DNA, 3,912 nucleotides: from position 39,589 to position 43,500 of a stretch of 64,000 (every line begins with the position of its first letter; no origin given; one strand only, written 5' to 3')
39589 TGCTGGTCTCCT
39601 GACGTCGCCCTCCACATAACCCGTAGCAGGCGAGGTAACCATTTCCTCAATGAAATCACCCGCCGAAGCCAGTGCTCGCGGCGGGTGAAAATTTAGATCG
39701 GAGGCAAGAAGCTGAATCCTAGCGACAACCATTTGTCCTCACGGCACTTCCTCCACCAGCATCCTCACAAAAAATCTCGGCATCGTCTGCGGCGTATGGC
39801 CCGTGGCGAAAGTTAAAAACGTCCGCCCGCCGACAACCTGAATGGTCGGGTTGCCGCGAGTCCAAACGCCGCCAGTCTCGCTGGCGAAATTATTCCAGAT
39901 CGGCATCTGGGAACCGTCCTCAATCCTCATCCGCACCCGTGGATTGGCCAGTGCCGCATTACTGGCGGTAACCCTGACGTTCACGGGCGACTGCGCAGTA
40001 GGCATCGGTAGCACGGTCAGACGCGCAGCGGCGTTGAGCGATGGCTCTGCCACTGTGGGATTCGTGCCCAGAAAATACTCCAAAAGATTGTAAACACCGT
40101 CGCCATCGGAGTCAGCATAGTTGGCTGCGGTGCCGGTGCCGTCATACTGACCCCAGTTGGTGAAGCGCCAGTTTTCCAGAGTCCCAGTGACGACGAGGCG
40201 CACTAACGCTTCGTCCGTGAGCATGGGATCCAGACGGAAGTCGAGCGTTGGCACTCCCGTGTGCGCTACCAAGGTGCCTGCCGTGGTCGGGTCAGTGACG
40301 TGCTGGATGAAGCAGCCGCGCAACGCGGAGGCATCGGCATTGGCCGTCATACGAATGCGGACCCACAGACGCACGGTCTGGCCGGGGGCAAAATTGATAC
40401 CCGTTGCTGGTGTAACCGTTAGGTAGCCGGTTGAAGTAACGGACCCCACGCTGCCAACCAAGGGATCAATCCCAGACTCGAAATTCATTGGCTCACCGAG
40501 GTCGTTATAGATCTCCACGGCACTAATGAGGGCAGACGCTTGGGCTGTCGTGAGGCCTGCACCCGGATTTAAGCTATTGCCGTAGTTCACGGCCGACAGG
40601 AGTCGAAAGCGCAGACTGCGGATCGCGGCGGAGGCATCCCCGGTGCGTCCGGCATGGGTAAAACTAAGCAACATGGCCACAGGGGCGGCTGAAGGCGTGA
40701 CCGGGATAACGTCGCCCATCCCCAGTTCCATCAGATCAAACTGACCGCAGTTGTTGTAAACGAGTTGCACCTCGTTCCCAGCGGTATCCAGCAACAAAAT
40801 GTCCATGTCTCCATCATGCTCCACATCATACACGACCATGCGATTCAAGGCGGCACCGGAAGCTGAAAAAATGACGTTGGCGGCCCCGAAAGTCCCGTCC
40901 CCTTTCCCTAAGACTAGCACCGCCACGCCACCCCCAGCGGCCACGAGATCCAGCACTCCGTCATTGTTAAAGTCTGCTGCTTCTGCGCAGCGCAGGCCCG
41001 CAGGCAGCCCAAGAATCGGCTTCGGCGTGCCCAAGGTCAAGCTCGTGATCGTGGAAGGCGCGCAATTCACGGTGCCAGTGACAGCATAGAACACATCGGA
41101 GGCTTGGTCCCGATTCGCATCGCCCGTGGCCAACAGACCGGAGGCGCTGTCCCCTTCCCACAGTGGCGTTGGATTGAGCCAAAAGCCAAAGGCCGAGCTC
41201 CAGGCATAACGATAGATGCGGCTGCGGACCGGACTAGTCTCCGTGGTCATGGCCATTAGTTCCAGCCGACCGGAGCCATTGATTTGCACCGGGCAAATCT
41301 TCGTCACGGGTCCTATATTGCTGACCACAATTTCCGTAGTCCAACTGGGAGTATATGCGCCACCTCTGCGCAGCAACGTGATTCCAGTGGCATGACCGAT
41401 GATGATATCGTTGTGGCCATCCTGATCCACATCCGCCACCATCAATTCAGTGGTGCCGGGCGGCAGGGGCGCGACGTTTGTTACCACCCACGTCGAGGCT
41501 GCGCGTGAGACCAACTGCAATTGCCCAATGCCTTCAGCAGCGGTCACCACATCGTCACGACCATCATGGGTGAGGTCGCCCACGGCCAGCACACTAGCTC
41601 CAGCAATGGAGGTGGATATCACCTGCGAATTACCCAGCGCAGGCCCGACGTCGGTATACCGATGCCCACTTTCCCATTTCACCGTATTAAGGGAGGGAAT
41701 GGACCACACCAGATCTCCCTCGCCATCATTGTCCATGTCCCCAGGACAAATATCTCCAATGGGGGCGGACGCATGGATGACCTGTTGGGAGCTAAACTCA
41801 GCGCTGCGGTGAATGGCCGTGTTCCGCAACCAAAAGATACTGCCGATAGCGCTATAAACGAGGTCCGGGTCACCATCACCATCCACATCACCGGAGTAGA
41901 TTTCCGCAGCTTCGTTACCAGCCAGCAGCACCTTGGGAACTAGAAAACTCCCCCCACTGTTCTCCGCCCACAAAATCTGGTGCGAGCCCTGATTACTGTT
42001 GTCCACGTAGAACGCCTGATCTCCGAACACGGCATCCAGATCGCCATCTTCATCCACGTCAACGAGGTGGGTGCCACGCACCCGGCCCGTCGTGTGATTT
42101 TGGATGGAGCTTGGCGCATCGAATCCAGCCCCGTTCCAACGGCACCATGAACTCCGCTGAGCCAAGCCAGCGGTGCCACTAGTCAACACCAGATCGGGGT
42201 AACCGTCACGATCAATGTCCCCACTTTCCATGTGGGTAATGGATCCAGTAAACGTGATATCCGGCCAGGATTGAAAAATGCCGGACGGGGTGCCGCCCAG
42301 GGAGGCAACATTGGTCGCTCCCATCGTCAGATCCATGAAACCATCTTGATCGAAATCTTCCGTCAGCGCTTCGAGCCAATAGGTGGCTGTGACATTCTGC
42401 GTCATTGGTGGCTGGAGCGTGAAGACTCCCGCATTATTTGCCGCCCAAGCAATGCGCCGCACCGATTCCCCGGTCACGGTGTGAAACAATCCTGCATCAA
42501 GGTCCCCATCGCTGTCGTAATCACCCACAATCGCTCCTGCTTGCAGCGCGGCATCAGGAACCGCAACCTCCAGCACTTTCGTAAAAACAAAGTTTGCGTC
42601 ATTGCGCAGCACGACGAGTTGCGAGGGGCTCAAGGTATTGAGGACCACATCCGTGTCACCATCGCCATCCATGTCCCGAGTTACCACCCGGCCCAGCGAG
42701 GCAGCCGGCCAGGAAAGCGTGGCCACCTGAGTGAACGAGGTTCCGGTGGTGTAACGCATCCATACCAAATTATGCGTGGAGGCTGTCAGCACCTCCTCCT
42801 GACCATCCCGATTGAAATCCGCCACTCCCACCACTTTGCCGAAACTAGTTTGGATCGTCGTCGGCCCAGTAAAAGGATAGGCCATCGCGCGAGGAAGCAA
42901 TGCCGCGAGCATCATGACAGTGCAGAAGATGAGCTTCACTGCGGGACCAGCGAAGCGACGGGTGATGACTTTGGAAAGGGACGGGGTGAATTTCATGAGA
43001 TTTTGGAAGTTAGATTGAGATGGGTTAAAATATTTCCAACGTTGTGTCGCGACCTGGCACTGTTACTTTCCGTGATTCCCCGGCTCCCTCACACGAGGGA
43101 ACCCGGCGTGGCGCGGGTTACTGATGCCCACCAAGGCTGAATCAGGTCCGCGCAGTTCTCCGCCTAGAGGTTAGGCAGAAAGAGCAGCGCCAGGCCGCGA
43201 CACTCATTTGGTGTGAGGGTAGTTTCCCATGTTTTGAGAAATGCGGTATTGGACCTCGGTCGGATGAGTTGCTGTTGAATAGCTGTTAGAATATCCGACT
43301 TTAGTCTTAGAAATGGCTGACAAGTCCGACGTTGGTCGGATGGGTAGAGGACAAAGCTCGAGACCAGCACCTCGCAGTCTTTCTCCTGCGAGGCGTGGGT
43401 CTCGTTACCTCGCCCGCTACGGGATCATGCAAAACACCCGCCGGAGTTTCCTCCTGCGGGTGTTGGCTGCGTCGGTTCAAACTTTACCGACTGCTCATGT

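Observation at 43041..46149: Conserved ~190-nt non-coding leader shared by two unrelated giant secreted-protein genes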

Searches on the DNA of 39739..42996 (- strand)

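Call 75: search_rna_families(source=L022, start=2600, end=2965, threshold=evalue, max_evalue=10)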
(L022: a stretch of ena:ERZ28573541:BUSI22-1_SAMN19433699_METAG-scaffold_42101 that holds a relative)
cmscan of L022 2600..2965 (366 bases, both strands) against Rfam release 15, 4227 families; matches with E-value up to 10: 4.
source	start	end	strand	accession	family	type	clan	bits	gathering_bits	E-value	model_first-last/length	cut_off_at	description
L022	2900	2936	-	RF04285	mir-660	Gene; miRNA;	-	14.3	73.3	4.7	19-60/76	no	mir-660 microRNA precursor family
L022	2675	2741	-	RF01116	Yfr1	Gene; sRNA;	-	12.9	38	5.3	1-59/59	no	Cyanobacterial functional RNA 1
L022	2768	2784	-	RF03156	L31-Firmicutes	Cis-reg; leader;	CL00118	12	33.3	6.5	1-32/32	no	L31-Firmicutes ribosomal protein leader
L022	2714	2750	+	RF01152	sR1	Gene; snRNA; snoRNA; CD-box;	-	11.8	45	1.1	22-57/57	no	Small nucleolar RNA sR1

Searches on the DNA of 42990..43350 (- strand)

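Call 59: build_rna_model(alignment_id=A3)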
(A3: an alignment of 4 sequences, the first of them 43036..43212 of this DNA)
Model R1 built from alignment A3 (4 sequences, 181 columns); structure: RNAalifold consensus.
model positions 176; base pairs 50; branch points 2; effective number of sequences 1.02; information 0.589 bits per position. Calibrated on 0.2 Mb of random sequence (short: E-values are rough).
structure used (alignment columns):
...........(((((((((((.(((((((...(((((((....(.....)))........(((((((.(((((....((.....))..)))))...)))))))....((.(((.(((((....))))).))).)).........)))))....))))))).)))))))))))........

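Call 60: search_with_rna_model(model_id=R1, sources=[window, L001, L002, L003, L004, L005, L011, L012, L013, L015, L016, L017, L018, L019, L020, L021, L022, L023], max_evalue=10, make_alignment=true)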
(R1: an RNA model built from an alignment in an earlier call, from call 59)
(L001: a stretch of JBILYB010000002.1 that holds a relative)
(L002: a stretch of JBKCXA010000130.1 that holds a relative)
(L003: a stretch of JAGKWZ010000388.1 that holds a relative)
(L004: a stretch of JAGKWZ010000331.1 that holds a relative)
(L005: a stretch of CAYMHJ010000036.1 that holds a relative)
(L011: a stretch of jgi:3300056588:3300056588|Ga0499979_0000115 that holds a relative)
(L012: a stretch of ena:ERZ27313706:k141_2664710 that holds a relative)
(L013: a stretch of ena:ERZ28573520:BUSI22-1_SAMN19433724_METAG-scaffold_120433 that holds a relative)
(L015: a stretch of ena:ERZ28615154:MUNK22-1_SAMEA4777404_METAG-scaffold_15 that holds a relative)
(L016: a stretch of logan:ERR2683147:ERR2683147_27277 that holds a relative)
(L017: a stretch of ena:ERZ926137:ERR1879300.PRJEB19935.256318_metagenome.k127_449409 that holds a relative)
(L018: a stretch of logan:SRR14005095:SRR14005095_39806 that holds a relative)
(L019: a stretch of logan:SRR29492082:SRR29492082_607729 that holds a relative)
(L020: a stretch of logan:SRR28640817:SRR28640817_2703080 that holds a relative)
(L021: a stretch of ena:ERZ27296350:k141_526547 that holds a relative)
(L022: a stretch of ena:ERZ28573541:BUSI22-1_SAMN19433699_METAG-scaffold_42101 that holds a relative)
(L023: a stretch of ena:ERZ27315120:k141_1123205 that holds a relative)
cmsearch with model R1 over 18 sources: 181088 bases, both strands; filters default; matches with E-value up to 10: 24.
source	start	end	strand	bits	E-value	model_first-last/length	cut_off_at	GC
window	45957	46134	-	188.7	6.7e-46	1-176/176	no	0.61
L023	168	343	+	183.7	1.2e-44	1-176/176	no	0.7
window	43036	43214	-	182.8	2e-44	1-176/176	no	0.61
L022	2738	2911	+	168.1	1.1e-40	1-176/176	no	0.68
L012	1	111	+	77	1.1e-17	65-176/176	5'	0.68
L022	2741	2914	-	42.3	6.7e-09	1-176/176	no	0.68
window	45954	46131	+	39.3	3.9e-08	1-176/176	no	0.61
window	43033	43211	+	37.1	1.4e-07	1-176/176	no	0.61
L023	171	346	-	32.6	2e-06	1-176/176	no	0.7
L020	3515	3558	+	32.1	2.5e-06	1-43/176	3'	0.61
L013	141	171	+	19.9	0.0032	1-176/176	no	0.74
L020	3519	3558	-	15.7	0.037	137-176/176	5'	0.62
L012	1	114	-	13.8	0.11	1-109/176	3'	0.67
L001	4682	4840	+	11.4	0.44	1-176/176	no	0.63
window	39219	39394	-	11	0.55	1-176/176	no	0.57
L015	2708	2759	+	10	1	1-176/176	no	0.71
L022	839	909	+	8.1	3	1-176/176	no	0.68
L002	3880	3919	+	7.8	3.6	1-176/176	no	0.77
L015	22118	22194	-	6.4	8.4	1-176/176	no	0.66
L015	17446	17460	-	6.2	9.4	111-125/176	no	0.8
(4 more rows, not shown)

Alignment A4: 24 matches aligned to the model, 375 columns, each read 5' to 3' on its own strand. Consensus structure (alignment columns), stored with it:
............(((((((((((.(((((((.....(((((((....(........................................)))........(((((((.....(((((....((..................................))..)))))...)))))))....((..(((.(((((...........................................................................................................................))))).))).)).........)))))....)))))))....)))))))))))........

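Call 61: search_with_rna_model(model_id=R1, sources=[window, L022, L023], max_evalue=1e-10, make_alignment=true, show_alignments=4)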
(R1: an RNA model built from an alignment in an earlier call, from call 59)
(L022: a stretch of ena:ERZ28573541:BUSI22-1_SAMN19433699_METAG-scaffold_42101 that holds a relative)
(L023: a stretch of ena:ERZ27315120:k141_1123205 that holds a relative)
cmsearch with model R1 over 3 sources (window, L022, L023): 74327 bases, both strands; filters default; matches with E-value up to 1e-10: 4.
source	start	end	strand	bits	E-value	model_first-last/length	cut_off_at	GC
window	45957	46134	-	188.7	2.7e-46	1-176/176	no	0.61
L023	168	343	+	183.7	5.1e-45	1-176/176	no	0.7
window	43036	43214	-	182.8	8.3e-45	1-176/176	no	0.61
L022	2738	2911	+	168.1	4.4e-41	1-176/176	no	0.68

Alignment A5: 4 matches aligned to the model, 182 columns, each read 5' to 3' on its own strand. Consensus structure (alignment columns), stored with it:
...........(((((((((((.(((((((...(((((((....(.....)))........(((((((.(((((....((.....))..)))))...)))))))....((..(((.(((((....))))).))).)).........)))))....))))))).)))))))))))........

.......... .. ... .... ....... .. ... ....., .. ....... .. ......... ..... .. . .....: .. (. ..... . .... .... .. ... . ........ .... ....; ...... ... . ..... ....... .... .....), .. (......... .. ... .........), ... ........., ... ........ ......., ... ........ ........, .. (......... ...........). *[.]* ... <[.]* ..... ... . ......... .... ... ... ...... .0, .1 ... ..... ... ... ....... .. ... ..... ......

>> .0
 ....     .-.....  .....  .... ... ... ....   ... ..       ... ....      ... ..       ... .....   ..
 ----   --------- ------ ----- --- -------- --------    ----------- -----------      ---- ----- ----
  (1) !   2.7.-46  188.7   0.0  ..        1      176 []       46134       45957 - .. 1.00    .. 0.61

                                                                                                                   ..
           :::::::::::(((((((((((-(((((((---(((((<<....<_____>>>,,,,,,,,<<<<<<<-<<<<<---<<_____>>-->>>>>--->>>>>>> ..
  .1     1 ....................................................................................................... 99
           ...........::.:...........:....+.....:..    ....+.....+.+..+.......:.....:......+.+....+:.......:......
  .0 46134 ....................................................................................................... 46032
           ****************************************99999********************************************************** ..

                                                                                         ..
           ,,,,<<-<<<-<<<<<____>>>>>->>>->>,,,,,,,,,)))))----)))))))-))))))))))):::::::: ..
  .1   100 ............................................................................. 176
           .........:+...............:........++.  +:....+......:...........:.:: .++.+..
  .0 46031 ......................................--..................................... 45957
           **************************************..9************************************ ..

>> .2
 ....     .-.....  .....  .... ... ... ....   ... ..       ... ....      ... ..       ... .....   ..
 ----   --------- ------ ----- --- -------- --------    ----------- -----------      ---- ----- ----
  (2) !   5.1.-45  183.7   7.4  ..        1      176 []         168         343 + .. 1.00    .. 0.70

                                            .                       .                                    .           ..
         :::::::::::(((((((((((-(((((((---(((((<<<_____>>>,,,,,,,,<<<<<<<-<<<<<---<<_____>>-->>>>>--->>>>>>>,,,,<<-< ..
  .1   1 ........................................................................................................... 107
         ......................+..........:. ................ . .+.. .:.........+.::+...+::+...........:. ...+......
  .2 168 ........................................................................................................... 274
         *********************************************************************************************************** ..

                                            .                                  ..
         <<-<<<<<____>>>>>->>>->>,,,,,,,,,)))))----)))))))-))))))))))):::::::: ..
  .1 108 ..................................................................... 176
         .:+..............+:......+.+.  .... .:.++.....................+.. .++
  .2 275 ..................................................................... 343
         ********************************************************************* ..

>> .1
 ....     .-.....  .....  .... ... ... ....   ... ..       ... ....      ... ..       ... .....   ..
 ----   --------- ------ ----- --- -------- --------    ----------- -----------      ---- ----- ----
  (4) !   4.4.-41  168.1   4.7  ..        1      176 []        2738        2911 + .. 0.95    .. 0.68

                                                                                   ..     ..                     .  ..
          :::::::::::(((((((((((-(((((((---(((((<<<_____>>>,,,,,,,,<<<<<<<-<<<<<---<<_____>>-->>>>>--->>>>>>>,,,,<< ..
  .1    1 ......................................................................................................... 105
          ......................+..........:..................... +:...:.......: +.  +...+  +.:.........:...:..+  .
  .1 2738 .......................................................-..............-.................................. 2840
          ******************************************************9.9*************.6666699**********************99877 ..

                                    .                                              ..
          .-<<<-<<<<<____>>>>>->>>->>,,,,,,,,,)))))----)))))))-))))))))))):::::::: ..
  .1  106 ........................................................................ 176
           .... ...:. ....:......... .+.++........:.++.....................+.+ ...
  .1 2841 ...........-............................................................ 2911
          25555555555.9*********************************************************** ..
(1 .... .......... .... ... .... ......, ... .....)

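Call 70: search_dna_similar(query=window:43036-43214:-, collection=plasmids, mode=distant, max_evalue=0.01, max_rows=10)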
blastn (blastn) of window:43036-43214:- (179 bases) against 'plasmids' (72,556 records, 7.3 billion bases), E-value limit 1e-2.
No match.

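Call 74: search_rna_families(source=window, start=42990, end=43350, threshold=evalue, max_evalue=10)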
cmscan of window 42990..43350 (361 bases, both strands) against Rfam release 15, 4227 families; matches with E-value up to 10: 1.
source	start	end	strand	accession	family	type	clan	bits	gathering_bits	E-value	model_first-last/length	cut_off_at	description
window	43178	43298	+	RF02191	TCL6_1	Gene; lncRNA;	-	11.1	60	4.9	1-113/113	no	T-cell leukemia/lymphoma 6 conserved region 1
